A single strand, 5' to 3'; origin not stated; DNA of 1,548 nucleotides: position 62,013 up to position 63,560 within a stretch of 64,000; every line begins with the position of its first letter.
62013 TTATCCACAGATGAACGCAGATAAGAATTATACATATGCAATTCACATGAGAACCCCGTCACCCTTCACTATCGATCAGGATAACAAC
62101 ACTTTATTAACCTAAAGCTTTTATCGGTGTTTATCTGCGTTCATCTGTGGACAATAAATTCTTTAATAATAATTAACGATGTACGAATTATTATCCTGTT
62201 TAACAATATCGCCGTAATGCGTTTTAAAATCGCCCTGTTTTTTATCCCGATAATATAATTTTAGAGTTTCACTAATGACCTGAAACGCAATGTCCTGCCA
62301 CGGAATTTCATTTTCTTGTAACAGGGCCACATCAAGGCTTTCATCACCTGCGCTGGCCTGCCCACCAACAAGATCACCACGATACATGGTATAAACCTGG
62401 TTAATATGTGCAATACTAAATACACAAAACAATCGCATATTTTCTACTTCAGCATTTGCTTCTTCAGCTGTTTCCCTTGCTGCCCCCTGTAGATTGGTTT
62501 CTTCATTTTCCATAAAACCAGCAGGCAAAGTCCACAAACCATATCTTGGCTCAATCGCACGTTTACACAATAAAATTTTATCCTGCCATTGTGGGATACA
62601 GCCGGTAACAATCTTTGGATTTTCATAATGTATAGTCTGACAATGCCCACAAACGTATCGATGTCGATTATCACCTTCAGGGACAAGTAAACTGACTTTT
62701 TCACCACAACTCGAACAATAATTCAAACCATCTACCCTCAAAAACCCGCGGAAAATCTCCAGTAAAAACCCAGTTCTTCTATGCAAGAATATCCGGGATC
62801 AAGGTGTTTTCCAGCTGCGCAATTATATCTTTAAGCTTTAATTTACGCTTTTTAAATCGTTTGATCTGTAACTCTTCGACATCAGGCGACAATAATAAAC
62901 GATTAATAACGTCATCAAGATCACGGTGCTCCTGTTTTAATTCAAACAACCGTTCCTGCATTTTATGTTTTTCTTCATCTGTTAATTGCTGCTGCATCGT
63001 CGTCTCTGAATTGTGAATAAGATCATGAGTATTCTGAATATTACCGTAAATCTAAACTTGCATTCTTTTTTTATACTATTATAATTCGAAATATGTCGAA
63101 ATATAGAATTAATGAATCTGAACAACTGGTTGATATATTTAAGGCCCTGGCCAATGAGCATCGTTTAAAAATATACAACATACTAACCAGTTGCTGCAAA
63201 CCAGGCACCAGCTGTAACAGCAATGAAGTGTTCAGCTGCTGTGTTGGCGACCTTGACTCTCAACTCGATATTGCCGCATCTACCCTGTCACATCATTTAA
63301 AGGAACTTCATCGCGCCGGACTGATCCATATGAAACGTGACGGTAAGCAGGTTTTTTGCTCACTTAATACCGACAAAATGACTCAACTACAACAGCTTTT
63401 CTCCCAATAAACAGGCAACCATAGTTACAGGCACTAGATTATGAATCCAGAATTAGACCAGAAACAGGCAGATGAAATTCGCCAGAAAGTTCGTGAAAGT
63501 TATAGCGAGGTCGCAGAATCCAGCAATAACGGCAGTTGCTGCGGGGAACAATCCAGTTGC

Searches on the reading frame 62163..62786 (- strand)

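Call 67: search_protein_families(library=pfam, proteins=[window:62163-62786:-], max_evalue=0.001)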
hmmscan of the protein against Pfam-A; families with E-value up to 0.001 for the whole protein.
window:62163-62786:- (207 aa): 2 families
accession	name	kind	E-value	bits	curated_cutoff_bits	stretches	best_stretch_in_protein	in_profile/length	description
PF14803.11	Zn_ribbon_Nudix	-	4.5e-16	58.9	25.6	1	22-55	1-34/34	Nudix N-terminal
PF00293.34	NUDIX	-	1.4e-11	44.9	21.1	1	61-121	6-67/134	NUDIX domain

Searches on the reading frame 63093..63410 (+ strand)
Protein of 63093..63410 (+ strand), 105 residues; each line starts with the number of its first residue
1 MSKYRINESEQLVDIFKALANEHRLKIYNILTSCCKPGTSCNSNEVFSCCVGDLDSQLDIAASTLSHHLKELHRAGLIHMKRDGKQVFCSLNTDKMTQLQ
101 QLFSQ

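Call 67: search_protein_families(library=pfam, proteins=[window:63093-63410:+], max_evalue=0.001)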
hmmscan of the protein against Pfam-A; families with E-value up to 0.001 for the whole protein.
window:63093-63410:+ (105 aa): 2 families
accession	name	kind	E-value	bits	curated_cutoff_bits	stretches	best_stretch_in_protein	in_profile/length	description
PF01022.26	HTH_5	-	1.6e-08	34.8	22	1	48-79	15-46/47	Bacterial regulatory protein, arsR family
PF12840.13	HTH_20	-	1.4e-07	31.8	27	1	20-79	2-49/51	Helix-turn-helix domain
